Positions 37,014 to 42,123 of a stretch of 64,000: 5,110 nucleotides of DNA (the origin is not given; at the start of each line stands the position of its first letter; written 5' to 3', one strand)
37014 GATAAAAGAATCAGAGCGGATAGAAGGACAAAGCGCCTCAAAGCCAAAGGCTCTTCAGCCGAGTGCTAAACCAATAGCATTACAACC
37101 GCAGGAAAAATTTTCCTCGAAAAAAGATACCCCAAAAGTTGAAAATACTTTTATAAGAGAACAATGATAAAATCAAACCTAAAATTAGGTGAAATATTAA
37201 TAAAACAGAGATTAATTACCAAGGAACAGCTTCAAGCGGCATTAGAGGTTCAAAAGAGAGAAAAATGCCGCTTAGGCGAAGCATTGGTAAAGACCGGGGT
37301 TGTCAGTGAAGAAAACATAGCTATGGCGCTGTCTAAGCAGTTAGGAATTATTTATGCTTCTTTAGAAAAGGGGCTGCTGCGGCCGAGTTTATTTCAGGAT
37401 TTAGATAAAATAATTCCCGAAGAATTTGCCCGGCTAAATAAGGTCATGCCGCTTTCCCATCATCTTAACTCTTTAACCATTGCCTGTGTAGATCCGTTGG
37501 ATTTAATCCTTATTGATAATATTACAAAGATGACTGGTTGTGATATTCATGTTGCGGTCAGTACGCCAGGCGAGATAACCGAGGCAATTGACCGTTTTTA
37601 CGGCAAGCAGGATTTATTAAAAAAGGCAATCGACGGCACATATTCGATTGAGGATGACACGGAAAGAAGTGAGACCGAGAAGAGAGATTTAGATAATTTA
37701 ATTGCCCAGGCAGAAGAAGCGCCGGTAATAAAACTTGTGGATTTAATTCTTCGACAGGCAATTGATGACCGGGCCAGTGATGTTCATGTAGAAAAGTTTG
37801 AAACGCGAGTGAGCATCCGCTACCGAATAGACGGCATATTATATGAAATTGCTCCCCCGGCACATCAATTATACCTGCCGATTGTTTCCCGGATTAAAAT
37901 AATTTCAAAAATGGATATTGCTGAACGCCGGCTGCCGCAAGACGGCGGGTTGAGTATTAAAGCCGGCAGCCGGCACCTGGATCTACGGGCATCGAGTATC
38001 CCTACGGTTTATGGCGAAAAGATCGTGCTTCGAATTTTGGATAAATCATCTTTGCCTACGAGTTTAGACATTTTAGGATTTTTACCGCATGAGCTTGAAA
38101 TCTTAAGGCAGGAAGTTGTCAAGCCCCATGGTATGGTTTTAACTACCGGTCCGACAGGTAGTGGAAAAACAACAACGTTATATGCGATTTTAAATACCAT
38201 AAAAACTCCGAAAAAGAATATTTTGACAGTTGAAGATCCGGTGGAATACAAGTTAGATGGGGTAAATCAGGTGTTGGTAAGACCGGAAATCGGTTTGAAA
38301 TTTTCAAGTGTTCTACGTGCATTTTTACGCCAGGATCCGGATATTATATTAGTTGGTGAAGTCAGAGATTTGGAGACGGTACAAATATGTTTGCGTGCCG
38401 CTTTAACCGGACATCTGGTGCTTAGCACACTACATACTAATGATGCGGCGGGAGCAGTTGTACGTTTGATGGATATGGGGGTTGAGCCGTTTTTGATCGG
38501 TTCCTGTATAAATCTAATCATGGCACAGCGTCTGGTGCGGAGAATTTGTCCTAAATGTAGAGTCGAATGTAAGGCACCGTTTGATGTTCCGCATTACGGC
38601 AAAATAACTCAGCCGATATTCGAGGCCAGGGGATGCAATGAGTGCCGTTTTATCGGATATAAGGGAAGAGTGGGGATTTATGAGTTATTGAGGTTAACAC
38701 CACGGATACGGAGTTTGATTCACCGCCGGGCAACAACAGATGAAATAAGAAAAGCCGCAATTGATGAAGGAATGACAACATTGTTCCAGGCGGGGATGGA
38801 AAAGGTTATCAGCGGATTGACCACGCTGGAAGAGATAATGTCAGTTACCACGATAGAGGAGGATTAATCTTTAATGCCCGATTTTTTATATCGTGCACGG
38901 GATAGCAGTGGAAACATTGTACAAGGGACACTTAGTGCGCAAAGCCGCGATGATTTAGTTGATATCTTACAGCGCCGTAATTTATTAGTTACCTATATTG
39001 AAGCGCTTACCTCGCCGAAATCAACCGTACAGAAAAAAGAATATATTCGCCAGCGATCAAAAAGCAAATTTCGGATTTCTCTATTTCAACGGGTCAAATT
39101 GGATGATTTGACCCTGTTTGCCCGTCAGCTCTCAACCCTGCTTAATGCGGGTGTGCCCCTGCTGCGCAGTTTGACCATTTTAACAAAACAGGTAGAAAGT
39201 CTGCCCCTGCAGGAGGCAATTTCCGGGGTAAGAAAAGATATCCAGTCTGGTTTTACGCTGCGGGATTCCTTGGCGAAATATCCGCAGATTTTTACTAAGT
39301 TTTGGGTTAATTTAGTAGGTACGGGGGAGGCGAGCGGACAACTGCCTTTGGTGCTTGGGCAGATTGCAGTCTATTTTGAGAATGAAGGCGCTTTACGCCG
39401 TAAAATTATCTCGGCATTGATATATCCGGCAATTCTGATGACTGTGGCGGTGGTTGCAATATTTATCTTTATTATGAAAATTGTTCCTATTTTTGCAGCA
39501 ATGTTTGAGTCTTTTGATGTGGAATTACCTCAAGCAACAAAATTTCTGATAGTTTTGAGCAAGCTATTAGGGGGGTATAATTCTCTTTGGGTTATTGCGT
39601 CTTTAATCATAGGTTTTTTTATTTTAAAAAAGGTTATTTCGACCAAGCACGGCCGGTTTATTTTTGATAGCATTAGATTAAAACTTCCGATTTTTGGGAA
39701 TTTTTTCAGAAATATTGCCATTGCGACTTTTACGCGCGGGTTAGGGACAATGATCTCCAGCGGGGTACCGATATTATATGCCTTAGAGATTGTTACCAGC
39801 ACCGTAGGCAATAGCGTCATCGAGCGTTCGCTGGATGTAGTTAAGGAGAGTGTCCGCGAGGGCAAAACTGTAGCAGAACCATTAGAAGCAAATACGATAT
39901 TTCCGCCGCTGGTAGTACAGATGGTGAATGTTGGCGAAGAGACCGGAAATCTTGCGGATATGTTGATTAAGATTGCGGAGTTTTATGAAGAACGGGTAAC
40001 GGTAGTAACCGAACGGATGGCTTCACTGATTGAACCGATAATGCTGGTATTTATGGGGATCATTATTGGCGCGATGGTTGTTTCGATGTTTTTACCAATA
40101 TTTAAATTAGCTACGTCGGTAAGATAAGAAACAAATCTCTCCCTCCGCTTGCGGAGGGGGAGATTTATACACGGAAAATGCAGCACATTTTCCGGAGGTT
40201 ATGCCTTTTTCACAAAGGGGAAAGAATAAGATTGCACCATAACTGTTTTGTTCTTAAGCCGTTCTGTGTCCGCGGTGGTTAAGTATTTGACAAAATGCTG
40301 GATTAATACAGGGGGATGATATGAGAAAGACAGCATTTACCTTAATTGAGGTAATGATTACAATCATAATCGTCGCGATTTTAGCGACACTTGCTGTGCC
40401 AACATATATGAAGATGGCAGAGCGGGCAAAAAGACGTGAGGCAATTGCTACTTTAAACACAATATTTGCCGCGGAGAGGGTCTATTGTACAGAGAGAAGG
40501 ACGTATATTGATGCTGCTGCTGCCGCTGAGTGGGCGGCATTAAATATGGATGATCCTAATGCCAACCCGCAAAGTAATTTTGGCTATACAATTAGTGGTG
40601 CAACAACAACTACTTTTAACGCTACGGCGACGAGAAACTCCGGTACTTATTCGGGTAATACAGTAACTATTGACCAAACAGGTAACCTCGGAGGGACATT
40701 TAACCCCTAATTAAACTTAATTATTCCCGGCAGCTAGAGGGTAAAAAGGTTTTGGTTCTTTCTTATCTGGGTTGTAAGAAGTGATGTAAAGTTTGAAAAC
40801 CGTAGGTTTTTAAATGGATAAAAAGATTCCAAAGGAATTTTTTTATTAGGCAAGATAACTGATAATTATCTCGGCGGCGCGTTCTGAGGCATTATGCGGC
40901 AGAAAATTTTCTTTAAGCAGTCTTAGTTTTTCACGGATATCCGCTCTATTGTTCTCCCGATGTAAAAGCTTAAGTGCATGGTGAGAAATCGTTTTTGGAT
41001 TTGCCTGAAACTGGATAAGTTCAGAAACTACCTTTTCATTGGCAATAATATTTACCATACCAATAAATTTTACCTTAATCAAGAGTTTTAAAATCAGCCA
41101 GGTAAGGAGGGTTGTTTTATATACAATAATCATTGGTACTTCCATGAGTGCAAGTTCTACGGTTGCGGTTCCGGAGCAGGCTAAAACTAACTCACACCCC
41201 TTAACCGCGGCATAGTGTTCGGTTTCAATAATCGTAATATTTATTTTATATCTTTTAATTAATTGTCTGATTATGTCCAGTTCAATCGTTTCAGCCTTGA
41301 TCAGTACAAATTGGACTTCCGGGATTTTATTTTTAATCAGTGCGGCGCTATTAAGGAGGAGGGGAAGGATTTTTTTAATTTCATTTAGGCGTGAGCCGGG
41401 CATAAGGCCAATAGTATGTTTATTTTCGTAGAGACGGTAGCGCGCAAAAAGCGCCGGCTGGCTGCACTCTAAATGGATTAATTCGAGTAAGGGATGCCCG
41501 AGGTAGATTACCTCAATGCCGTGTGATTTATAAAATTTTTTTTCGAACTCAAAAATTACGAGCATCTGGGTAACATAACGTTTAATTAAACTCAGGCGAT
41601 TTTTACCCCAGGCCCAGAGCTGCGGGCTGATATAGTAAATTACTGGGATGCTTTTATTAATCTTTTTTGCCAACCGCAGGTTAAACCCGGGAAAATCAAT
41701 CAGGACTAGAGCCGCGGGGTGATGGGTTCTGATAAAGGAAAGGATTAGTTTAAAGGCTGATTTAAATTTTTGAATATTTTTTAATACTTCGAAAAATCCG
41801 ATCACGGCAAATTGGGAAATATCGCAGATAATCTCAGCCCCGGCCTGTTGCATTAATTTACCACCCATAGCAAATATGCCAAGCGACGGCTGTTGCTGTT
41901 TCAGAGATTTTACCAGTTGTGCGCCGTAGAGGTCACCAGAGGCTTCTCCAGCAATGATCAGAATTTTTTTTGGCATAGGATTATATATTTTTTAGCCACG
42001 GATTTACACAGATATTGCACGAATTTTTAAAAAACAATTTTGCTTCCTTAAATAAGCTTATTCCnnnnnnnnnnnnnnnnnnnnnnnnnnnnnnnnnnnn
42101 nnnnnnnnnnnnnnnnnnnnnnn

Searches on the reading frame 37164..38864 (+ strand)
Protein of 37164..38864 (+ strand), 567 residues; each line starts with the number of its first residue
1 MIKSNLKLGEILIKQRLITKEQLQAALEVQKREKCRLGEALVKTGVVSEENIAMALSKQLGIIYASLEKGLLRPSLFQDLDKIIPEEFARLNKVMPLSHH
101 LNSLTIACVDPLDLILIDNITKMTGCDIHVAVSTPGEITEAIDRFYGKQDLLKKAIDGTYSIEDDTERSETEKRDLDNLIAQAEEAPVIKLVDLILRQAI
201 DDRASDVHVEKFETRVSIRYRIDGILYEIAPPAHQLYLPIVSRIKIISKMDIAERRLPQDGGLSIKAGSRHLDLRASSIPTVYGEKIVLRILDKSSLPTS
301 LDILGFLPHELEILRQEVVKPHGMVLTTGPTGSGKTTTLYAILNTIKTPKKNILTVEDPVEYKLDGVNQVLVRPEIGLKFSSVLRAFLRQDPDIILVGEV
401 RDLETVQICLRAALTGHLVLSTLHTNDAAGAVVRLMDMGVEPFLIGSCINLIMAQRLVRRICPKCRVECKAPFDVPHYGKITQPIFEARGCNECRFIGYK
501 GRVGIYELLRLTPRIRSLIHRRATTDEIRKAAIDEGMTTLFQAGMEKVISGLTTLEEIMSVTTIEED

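Call 66: search_protein_families(library=pfam, proteins=[window:37164-38864:+], max_evalue=0.00001)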
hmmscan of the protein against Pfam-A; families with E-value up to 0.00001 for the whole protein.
window:37164-38864:+ (567 aa): 2 families
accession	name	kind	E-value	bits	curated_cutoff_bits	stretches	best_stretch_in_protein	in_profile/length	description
PF00437.27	T2SSE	-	1.8e-135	451.8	24.9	1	182-559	2-369/370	Type II/IV secretion system protein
PF05157.20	MshEN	-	1.6e-16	60.5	23.1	1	78-149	19-87/90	MshEN domain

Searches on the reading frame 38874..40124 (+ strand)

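Call 66: search_protein_families(library=pfam, proteins=[window:38874-40124:+], max_evalue=0.00001)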
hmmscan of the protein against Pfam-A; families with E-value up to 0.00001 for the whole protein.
window:38874-40124:+ (417 aa): 1 family
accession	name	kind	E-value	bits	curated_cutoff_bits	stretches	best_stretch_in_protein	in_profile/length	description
PF00482.28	T2SSF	-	3.8e-61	205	25.2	2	82-205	1-125/125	Type II secretion system (T2SS), protein F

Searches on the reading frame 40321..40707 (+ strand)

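Call 3: search_protein_families(library=pfam, proteins=[window:40321-40707:+], max_evalue=0.1)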
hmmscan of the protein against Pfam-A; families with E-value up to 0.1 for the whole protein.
window:40321-40707:+ (129 aa): 2 families
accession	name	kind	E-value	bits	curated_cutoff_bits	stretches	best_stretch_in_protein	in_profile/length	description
PF16732.10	ComP_DUS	-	1.5e-07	32.6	27.3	1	27-109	1-78/87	Type IV minor pilin ComP, DNA uptake sequence receptor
PF07963.17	N_methyl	-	4.9e-06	26.3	21.2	1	2-25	3-26/27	Prokaryotic N-terminal methylation motif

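Call 4: search_protein_families(library=ncbifam, proteins=[window:40321-40707:+], max_evalue=0.1)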
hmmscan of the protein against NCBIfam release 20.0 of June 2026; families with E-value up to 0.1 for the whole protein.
window:40321-40707:+ (129 aa): 15 families
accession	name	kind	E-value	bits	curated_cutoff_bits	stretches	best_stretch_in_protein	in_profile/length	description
NF041775.1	typeIV_PilA_Myxo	equivalog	3.7e-13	50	400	1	2-93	9-92/214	type IV pilin protein PilA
TIGR01710.1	typeII_sec_gspG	equivalog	2e-09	37.5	88.85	1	5-66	2-63/134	type II secretion system major pseudopilin GspG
NF007862.0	PRK10574.1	equivalog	4.6e-07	30.1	138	1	2-40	3-41/145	prepilin peptidase-dependent pilin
NF040999.1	pilin_ComGC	equivalog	6.3e-07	29.5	75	1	4-59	2-57/84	competence type IV pilus major pilin ComGC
NF041013.1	T4P_ComGE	equivalog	4.7e-06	26.6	49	1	4-51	4-52/83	competence type IV pilus minor pilin ComGE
TIGR02532.1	IV_pilin_GFxxxE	domain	5.2e-06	26.1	16.3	1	5-26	3-24/24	prepilin-type N-terminal cleavage/methylation domain-containing protein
TIGR01708.2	typeII_sec_gspH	equivalog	4.5e-05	23.5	80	1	6-45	4-43/169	type II secretion system minor pseudopilin GspH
NF040982.1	ComGD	equivalog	0.00089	19.7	70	1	4-57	2-55/139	competence type IV pilus minor pilin ComGD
NF006453.0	PRK08808.1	equivalog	0.0014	17.7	295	1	2-55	5-58/211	type II secretion system protein J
NF007800.0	PRK10506.1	equivalog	0.0042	16.9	158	1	3-48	8-53/163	prepilin peptidase-dependent protein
TIGR01711.1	gspJ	equivalog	0.025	14.4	64.85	1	5-43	2-36/192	type II secretion system minor pseudopilin GspJ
NF009921.1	PRK13382.1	exception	0.027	13.2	850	1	9-75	4-68/529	acyl-CoA ligase FadD12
NF041002.1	pilin_ComGF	equivalog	0.041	14.1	80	1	4-37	2-34/139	competence type IV pilus minor pilin ComGF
NF006094.0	PRK08246.1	subfamily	0.046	13.1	331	1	30-98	238-306/310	serine/threonine dehydratase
TIGR02599.1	TIGR02599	subfamily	0.079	12.2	256.5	1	5-41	1-37/361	Verru_Chthon cassette protein C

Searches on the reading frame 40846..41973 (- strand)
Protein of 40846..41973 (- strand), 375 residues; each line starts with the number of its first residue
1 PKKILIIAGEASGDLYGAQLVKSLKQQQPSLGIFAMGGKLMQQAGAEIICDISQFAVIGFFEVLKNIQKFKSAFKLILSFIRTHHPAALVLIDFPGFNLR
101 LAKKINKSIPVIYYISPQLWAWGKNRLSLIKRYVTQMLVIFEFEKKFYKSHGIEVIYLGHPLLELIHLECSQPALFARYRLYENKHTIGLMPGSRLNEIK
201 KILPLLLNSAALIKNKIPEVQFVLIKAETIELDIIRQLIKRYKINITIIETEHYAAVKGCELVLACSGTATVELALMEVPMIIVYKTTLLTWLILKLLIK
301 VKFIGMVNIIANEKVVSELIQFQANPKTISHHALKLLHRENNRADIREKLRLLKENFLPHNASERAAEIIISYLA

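Call 66: search_protein_families(library=pfam, proteins=[window:40846-41973:-], max_evalue=0.00001)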
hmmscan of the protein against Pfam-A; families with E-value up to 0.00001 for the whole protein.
window:40846-41973:- (375 aa): 1 family
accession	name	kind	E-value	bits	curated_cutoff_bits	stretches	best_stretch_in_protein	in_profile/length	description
PF02684.21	LpxB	-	1.6e-89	300.8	22.6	1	4-369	1-373/374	Lipid-A-disaccharide synthetase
